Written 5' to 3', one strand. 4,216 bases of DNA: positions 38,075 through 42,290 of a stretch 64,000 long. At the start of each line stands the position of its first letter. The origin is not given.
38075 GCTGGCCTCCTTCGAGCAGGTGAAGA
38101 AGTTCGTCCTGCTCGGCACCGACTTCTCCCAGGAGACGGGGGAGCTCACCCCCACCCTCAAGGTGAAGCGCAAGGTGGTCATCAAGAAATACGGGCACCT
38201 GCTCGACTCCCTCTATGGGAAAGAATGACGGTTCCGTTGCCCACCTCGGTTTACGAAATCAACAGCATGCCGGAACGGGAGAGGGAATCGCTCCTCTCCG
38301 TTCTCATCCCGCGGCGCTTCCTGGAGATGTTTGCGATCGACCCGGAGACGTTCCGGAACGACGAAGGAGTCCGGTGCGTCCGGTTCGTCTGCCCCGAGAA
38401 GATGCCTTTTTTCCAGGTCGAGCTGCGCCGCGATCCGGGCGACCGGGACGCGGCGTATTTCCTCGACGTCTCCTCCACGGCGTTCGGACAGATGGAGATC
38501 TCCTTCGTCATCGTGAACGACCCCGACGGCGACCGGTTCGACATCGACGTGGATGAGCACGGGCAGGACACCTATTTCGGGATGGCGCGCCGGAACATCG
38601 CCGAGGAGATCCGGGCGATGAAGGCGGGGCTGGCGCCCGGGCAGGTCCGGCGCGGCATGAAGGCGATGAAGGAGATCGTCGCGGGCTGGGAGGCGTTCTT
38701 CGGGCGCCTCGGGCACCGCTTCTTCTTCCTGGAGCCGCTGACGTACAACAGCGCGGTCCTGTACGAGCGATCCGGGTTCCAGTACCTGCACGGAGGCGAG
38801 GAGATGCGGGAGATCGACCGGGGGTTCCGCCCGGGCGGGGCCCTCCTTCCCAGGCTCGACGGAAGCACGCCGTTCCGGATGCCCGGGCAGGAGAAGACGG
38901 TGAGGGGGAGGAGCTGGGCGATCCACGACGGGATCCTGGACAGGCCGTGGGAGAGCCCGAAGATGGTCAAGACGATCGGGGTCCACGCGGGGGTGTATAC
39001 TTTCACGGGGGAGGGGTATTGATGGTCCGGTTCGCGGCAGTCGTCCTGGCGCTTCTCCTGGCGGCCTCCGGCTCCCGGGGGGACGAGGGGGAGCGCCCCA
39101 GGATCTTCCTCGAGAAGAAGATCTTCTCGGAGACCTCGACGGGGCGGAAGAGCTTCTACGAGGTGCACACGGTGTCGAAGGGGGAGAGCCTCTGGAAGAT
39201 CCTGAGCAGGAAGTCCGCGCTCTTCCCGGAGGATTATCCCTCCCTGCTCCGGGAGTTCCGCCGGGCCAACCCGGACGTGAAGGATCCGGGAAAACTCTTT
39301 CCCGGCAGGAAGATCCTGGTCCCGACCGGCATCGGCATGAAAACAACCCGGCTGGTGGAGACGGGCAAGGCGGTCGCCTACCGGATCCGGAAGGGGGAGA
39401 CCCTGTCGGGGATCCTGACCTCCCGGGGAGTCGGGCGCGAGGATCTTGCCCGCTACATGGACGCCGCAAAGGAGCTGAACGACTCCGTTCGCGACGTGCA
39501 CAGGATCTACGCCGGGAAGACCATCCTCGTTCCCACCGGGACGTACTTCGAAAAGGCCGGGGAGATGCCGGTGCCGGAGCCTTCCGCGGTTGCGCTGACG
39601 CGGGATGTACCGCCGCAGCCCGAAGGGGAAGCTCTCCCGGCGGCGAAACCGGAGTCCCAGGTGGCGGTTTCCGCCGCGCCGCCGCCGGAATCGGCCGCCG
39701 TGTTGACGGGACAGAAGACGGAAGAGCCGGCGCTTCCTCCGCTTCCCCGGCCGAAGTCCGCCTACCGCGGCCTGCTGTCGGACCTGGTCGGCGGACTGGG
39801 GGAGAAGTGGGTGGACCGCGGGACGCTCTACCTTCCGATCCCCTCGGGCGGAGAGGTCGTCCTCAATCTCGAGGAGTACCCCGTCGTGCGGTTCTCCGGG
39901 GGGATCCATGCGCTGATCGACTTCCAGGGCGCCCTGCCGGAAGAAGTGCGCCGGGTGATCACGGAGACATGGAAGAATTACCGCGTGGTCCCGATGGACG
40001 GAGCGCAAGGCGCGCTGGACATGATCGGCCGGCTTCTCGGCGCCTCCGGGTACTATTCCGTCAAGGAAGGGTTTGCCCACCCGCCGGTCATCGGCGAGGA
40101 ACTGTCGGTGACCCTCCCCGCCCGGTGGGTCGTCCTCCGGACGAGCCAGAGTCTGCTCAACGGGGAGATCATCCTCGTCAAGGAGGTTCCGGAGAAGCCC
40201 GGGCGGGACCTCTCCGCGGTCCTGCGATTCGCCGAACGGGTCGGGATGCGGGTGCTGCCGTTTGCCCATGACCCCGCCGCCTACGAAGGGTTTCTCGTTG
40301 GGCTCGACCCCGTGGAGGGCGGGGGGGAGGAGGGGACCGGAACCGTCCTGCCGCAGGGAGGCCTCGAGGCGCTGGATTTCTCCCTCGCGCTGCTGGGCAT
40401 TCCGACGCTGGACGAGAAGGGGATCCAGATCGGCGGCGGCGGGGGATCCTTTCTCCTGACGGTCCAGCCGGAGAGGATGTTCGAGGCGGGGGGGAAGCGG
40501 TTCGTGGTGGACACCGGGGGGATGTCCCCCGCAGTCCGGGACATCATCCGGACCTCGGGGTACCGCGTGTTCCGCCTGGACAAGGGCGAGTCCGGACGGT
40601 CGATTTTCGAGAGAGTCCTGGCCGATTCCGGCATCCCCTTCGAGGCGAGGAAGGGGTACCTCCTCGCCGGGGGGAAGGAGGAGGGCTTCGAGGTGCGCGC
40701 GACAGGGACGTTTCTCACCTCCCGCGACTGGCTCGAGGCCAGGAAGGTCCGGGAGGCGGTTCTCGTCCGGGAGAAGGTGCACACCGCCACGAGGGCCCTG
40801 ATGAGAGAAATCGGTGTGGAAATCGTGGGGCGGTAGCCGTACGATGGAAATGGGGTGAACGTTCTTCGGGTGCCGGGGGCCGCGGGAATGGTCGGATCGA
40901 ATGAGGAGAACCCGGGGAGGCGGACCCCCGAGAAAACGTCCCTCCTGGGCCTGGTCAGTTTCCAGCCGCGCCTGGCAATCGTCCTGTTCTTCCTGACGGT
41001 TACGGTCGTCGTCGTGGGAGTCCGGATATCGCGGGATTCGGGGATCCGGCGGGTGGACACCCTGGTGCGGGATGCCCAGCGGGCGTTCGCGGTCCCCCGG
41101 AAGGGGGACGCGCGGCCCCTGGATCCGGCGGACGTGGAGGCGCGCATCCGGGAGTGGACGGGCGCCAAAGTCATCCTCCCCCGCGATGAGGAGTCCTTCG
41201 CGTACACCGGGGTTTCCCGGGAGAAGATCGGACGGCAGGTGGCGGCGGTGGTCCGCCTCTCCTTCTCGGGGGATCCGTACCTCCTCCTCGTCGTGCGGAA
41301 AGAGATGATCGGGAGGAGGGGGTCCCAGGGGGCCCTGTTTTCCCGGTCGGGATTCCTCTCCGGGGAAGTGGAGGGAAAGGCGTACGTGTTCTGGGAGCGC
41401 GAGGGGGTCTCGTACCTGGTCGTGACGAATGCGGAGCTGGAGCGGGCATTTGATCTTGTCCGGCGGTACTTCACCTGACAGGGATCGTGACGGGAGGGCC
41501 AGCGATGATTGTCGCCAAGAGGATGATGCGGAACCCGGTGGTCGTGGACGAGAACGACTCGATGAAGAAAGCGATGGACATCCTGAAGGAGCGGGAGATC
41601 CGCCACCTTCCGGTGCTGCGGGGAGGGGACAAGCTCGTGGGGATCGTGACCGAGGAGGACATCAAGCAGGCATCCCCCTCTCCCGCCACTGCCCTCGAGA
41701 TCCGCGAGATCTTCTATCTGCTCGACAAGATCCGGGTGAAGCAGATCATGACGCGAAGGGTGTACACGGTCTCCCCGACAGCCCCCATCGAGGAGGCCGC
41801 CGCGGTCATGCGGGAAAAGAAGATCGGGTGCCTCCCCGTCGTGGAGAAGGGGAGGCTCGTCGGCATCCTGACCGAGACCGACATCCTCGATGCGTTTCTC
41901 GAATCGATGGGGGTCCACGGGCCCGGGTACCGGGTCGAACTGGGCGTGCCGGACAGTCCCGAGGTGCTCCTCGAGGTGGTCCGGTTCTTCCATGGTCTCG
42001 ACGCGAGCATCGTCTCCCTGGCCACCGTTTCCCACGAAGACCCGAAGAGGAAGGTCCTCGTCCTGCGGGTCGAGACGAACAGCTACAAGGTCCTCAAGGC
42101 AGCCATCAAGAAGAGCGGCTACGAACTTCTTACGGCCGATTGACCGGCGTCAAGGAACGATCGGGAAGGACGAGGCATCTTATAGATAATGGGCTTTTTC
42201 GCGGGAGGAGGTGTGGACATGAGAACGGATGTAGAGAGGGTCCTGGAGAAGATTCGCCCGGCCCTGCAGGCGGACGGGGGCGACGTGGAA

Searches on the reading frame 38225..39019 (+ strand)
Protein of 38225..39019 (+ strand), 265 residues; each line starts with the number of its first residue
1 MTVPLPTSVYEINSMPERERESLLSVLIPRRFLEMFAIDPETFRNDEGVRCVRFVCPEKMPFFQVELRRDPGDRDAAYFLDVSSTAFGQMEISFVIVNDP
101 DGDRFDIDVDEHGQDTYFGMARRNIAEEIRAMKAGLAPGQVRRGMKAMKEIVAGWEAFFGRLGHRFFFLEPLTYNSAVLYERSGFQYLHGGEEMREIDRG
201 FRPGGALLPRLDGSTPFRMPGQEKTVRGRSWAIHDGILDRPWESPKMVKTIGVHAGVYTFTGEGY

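Call 22: search_protein_families(library=pfam, proteins=[window:38225-39019:+], max_evalue=0.1)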
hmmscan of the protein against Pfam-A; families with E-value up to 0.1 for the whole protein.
window:38225-39019:+ (265 aa): 0 families

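Call 27: search_protein_families(library=ncbifam, proteins=[window:38225-39019:+], max_evalue=0.01)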
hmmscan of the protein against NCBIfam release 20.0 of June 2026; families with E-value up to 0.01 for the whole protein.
window:38225-39019:+ (265 aa): 0 families

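Call 57: find_homologous_proteins(query=window:38225-39019:+, max_evalue=0.001)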
Query window:38225-39019:+ (265 aa): 4527 proteins with E <= 0.001 among 5108 candidates; the best 120 are listed.
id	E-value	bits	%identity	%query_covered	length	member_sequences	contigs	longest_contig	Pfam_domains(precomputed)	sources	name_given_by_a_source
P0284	2.8e-176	603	98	100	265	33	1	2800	-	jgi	jgi:hypothetical protein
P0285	2.5e-161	554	90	100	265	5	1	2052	-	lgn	-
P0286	6.4e-152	523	86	98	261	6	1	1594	-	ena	-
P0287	3.0e-151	521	85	98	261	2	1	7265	-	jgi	jgi:hypothetical protein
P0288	4.1e-151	520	84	100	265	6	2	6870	-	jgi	jgi:hypothetical protein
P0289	9.0e-150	516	83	100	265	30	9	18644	-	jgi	-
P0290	7.1e-149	513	84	98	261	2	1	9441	-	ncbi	ncbi:MAG: hypothetical protein WBX50_03365 [Candidatus Deferrimicrobiaceae bacterium]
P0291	3.5e-148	511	82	100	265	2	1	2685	-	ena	-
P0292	7.6e-147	506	82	98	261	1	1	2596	-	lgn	-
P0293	1.6e-145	502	85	95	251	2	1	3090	-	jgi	jgi:hypothetical protein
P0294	5.5e-144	497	84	95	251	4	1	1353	-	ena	-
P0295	1.1e-143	496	81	95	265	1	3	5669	-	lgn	-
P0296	2.5e-143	495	79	98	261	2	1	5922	-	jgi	jgi:hypothetical protein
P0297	3.6e-143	494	84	95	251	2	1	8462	-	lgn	-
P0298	5.2e-143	494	80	100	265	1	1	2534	-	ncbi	-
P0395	4.1e-99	350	57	98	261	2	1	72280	-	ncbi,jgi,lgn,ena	-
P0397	4.2e-98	346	62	88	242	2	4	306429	-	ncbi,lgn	-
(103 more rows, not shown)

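Call 58: find_encoding_contigs(protein=P0395, flank=9000, max_places=1)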
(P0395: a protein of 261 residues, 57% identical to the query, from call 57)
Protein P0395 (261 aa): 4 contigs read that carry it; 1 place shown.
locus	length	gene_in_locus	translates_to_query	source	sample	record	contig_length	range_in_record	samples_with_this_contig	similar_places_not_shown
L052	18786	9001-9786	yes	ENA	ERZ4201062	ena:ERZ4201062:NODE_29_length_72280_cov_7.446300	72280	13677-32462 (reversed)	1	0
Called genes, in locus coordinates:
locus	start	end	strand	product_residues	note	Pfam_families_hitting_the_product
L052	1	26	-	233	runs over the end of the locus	PF00753:Lactamase_B (weak), PF13483:Lactamase_B_3, PF12706:Lactamase_B_2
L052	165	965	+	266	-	PF00288:GHMP_kinases_N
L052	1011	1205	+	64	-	-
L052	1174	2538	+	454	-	PF00890:FAD_binding_2 (weak), PF01266:DAO (weak), PF01494:FAD_binding_3 (weak), PF01946:Thi4 (faint), PF03486:HI0933_like (weak), PF07992:Pyr_redox_2 (faint), PF13450:NAD_binding_8 (weak), PF01593:Amino_oxidase (faint), +1 more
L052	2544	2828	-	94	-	-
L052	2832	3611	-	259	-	PF01925:TauE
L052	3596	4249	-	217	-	PF00571:CBS, PF22190:TTHA0829-like_ACT, PF01842:ACT (weak)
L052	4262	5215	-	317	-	PF00850:Hist_deacetyl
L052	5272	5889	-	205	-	PF00881:Nitroreductase, PF14512:TM1586_NiRdase (weak)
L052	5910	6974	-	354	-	-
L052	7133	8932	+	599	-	PF00501:AMP-binding, PF23562:AMP-binding_C_3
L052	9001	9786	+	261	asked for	-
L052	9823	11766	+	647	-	PF01476:LysM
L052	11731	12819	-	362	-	-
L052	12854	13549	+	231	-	-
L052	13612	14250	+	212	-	PF00571:CBS, PF22629:ACT_AHAS_ss (faint), PF00571:CBS, PF22190:TTHA0829-like_ACT, PF01842:ACT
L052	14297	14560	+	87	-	PF01106:NifU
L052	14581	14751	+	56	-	PF00037:Fer4 (weak), PF13237:Fer4_10 (weak), PF14697:Fer4_21 (weak), PF12838:Fer4_7, PF13187:Fer4_9 (weak), PF12797:Fer4_2 (weak), PF00037:Fer4, PF12837:Fer4_6 (weak), +4 more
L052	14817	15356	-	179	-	PF00578:AhpC-TSA, PF08534:Redoxin, PF00085:Thioredoxin (weak), PF13098:Thioredoxin_2 (weak), PF13905:Thioredoxin_8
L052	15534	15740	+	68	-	PF02915:Rubrerythrin (weak)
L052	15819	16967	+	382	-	PF00266:Aminotran_5, PF01212:Beta_elim_lyase (weak)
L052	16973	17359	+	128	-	PF01592:NifU_N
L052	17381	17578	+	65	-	PF09537:DUF2383 (weak), PF02915:Rubrerythrin (weak)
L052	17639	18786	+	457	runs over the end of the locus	PF01406:tRNA-synt_1e, PF09334:tRNA-synt_1g (weak)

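Call 59: find_encoding_contigs(protein=P0397, flank=9000, max_places=1)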
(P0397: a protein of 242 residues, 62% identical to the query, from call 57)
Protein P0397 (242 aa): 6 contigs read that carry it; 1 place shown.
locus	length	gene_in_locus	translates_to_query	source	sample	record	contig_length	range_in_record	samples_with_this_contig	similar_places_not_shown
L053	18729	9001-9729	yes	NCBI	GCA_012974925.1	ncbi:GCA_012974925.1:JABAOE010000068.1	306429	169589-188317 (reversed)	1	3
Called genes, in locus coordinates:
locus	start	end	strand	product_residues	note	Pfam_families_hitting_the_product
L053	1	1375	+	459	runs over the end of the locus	PF00860:Xan_ur_permease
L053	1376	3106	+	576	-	PF01979:Amidohydro_1, PF07969:Amidohydro_3 (weak), PF13382:Adenine_deam_C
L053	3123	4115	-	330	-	-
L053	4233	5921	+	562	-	PF05157:MshEN, PF00437:T2SSE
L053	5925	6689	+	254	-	PF09699:Paired_CXXCH_1 (faint), PF14522:Cytochrome_C7 (faint)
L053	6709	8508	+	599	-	PF00501:AMP-binding, PF23562:AMP-binding_C_3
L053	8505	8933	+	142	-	PF01980:TrmO_N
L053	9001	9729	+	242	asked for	-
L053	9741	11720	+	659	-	PF01476:LysM (faint)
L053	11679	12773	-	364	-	-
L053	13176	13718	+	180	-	-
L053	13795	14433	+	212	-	PF00571:CBS, PF22190:TTHA0829-like_ACT (weak), PF01842:ACT (faint)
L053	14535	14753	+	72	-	PF01106:NifU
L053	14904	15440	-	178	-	PF00578:AhpC-TSA, PF08534:Redoxin, PF13098:Thioredoxin_2 (weak), PF00085:Thioredoxin (weak), PF13905:Thioredoxin_8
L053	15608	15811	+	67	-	PF02915:Rubrerythrin (weak)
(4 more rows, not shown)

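Call 75: predict_structure(alignment_id=A3)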
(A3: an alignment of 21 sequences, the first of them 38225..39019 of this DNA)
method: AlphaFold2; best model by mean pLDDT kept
length: 265 residues; sequences in the alignment: 21
mean_pLDDT: 79.5   pTM: 0.73
mean pLDDT of the five models: 79.5, 77.9, 65.1, 64.7, 61.6
residues with pLDDT >= 90: 79; 70-90: 131; 50-70: 46; < 50: 9
segments of 3 or more residues with pLDDT < 50: 118-122
pLDDT, mean of each block of 10 residues (from residue 1): 69 91 92 91 93 89 89 81 76 74 61 56 65 70 68 88 79 79 72 86 94 94 89 91 80 65 49
secondary structure, 60 per line:
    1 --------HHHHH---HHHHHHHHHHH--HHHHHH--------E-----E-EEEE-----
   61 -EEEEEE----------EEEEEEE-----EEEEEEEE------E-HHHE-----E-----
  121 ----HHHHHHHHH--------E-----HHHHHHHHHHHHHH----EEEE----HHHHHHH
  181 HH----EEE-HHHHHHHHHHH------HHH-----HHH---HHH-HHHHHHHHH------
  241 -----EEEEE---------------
elements in order: H9-13 H17-27 H30-35 E52-55 E62-67 E78-84 E90-97 H125-133 H148-161 E166-169 H174-182 E187-189 H191-201 H226-234 E246-250

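Call 77: fold_search(model_id=the predicted structure, library=pdb)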
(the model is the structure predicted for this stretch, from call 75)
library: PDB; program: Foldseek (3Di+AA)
matches with E <= 10: 305; with E <= 0.001: 0
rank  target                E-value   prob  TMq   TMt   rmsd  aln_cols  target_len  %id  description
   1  3lod                  3.7e-01  0.35  0.26  0.43  15.3       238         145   13  The crystal structure of the putative acyl-CoA N-acyltransferase from Klebsiella pneumoniae subsp.pneumoniae MGH 78578 (released 2010-03-16)
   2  3vza_B                5.5e-01  0.60  0.13  0.31   4.0        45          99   20  Crystal structure of the chicken Spc24-Spc25 globular domain in complex with CENP-T peptide (released 2013-04-03)
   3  6jqv_A                5.8e-01  0.12  0.15  0.22  10.7       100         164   13  Crystal structure of Arabidopsis thaliana NRP2 (released 2019-07-10)
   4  5cdw_H                8.6e-01  0.13  0.12  0.28  10.5        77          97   14  Crystal Structure Analysis of a mutant Grb2 SH2 domain (W121G) with a pYVNV peptide (released 2016-05-25)
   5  7vf4_E                9.1e-01  0.08  0.20  0.22  10.9       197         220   13  Crystal structure of Vps75 from Candida albicans (released 2021-10-06)
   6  8q5h_5                9.6e-01  0.28  0.15  0.34   7.5        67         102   10  Human KMN network (outer kinetochore) (released 2024-02-14)
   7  7mto                  1.0e+00  0.10  0.14  0.18  10.0        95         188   14  Crystal Structure of SET/I2PP2A/TAF-1Beta core (released 2021-06-23)
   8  4dhj_C                1.0e+00  0.04  0.13  0.18  17.2       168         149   12  The structure of a ceOTUB1 ubiquitin aldehyde UBC13~Ub complex (released 2012-02-22)
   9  5cdw_C                1.1e+00  0.08  0.13  0.27  11.3       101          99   16  Crystal Structure Analysis of a mutant Grb2 SH2 domain (W121G) with a pYVNV peptide (released 2016-05-25)
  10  4r4k_A                1.2e+00  0.21  0.16  0.27   6.6        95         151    9  Crystal structure of a cystatin-like protein (BACCAC_01506) from Bacteroides caccae ATCC 43185 at 1.69 A resolution (released 2014-10-01)
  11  4r4k_D                1.3e+00  0.20  0.17  0.27   6.3        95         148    9  Crystal structure of a cystatin-like protein (BACCAC_01506) from Bacteroides caccae ATCC 43185 at 1.69 A resolution (released 2014-10-01)
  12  1gjq_A                1.4e+00  0.20  0.13  0.07   5.5        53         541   15  Pseudomonas aeruginosa cd1 nitrite reductase reduced cyanide complex (released 2002-08-01)
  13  8g8k                  1.5e+00  0.12  0.25  0.36   7.9       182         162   12  Crystal structure of Rv1916 (residues 233-398) (released 2023-06-07)
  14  2ml5_MODEL_1_A        1.6e+00  0.12  0.17  0.27   8.9       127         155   11  NMR structure of protein ZP_02064002.1 from Bacteroides ovatus ATCC 8483 (released 2014-03-19)
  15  9obo_D                1.9e+00  0.11  0.16  0.07   6.3        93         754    9  Crystal structure of Mycobacterium tuberculosis isocitrate lyase 2 fixed in the apo form with disulfide bonds (released 2026-03-18)
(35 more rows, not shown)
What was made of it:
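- Tried and rejected: (9) The fold of the 265-aa operon protein: Foldseek found nothing significant (call 77).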

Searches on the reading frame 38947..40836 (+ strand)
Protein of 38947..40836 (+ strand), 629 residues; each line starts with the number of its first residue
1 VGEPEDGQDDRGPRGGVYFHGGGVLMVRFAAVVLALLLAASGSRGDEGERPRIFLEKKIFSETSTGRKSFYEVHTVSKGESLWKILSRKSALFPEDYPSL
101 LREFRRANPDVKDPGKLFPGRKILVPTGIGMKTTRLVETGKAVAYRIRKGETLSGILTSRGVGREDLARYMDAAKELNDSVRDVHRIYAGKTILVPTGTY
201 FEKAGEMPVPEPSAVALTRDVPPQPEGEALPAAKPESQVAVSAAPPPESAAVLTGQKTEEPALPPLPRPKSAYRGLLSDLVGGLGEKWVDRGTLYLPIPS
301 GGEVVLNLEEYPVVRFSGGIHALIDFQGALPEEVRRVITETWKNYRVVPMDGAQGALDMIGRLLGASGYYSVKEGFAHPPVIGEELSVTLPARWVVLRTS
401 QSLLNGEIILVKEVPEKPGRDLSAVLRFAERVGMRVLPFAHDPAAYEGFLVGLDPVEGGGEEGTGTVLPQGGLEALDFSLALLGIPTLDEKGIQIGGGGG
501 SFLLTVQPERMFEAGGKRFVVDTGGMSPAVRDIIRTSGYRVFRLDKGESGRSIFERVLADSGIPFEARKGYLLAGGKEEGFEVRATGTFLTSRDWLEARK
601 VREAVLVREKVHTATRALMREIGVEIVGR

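Call 8: search_protein_families(library=pfam, proteins=[window:38947-40836:+], max_evalue=0.01)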
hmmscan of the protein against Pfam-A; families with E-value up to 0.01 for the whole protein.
window:38947-40836:+ (629 aa): 1 family
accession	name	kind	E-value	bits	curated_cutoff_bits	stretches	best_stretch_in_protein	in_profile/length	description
PF01476.26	LysM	-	2.9e-09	37.2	20.9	1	74-126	1-43/43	LysM domain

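Call 22: search_protein_families(library=pfam, proteins=[window:39022-40833:+], max_evalue=0.1)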
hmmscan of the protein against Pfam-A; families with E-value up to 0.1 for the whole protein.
window:39022-40833:+ (604 aa): 1 family
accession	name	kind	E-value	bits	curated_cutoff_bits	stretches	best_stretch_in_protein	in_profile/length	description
PF01476.26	LysM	-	2.5e-09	37.4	20.9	1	49-101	1-43/43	LysM domain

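Call 27: search_protein_families(library=ncbifam, proteins=[window:39022-40833:+], max_evalue=0.01)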
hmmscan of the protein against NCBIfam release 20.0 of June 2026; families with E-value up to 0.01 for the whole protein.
window:39022-40833:+ (604 aa): 3 families
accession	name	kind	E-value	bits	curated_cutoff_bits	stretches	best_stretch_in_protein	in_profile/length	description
TIGR02899.1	spore_safA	subfamily_domain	3.4e-07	30.1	67.85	1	51-102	1-44/44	SafA/ExsA family spore coat assembly protein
NF008399.0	PRK11198.1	equivalog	2.2e-06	28.2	134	1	46-102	95-147/149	peptidoglycan-binding protein LysM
NF010723.1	PRK14125.1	equivalog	0.0015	18.4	60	0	38-65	24-51/87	cell division suppressor protein YneA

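Call 74: search_solved_structures(query=window:39022-40833:+, max_evalue=0.1)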
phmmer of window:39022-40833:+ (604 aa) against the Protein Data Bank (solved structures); distinct sequences matched with E-value up to 0.1: 1.
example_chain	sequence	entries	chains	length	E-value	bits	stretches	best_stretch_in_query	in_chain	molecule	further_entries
7r1l_A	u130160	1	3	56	0.01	17.6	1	49-102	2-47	Spore coat assembly protein SafA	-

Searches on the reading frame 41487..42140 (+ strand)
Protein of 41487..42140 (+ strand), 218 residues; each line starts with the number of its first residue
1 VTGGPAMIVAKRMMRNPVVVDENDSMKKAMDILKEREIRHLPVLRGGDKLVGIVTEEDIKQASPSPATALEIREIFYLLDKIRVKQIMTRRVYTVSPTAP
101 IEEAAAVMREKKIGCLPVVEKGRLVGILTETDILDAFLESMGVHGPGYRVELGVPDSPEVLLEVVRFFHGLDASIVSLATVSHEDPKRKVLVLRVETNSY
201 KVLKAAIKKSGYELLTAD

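Call 22: search_protein_families(library=pfam, proteins=[window:41487-42140:+], max_evalue=0.1)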
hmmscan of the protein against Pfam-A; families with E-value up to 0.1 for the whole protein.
window:41487-42140:+ (218 aa): 4 families
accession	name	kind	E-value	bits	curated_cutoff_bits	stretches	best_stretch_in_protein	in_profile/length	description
PF00571.33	CBS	-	1.2e-35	122.1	24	2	84-138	1-56/57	CBS domain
PF22190.2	TTHA0829-like_ACT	-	2.2e-06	28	27.4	1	147-215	2-67/70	TTHA0829-like ACT domain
PF01842.31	ACT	-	7.7e-05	22.8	27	1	148-209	1-63/66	ACT domain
PF25432.1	FF_PRPF40A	-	0.092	13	27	0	77-111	2-36/60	PRPF40A-like, FF domain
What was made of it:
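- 41487..42143 (+): Downstream cistron: CBS-CBS-ACT protein. Call 22.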

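Call 27: search_protein_families(library=ncbifam, proteins=[window:41487-42140:+], max_evalue=0.01)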
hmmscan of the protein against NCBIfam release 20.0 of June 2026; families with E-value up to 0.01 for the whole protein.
window:41487-42140:+ (218 aa): 31 families (the best 25 are shown)
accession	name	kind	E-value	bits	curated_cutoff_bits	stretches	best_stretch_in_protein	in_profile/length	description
NF041552.1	TF_PrdR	equivalog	2.3e-16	59.3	795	2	81-139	69-127/577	sigma-54 dependent transcriptional regulator PrdR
NF011443.0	PRK14869.1-5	equivalog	4e-14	52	335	2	81-141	68-129/546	putative manganese-dependent inorganic diphosphatase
NF011447.0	PRK14869.2-3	equivalog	4.6e-14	51.9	522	2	81-135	67-122/540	putative manganese-dependent inorganic diphosphatase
TIGR01302.1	IMP_dehydrog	equivalog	2.6e-13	49.7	481.5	2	81-134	142-197/450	IMP dehydrogenase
NF053603.1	HhpR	exception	1.1e-11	44.5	520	2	78-139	218-280/282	CBS domain-containing high hydrostatic pressure regulator HhpR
NF011441.0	PRK14869.1-3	equivalog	2.9e-11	42.7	753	2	81-140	67-127/548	putative manganese-dependent inorganic diphosphatase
NF011440.0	PRK14869.1-2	equivalog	1.1e-10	40.9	746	2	81-140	66-126/541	putative manganese-dependent inorganic diphosphatase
NF011442.0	PRK14869.1-4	equivalog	3.5e-10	39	400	2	84-140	72-129/543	putative manganese-dependent inorganic diphosphatase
NF011449.0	PRK14869.2-5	equivalog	6e-09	35.5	411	1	81-143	66-130/451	putative manganese-dependent inorganic diphosphatase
NF011445.0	PRK14869.2-1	equivalog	6.4e-09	34.8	483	2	13-55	74-116/548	putative manganese-dependent inorganic diphosphatase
TIGR00393.1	kpsF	subfamily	1.4e-08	34.7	203.7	1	82-135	155-210/268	KpsF/GutQ family sugar-phosphate isomerase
TIGR00400.1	mgtE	equivalog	2e-08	33.4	232.75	1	70-137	183-251/450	magnesium transporter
NF053704.1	TransRegCcpNBacil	equivalog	2.8e-08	33.4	260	1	10-139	77-204/208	transcriptional regulator CcpN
TIGR01186.1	proV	subfamily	7.7e-08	31.8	326.6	1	9-140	244-360/363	betaine/proline/choline family ABC transporter ATP-binding protein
NF005869.0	PRK07807.1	equivalog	1e-07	31.4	549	1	12-138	94-205/479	GuaB1 family IMP dehydrogenase-related protein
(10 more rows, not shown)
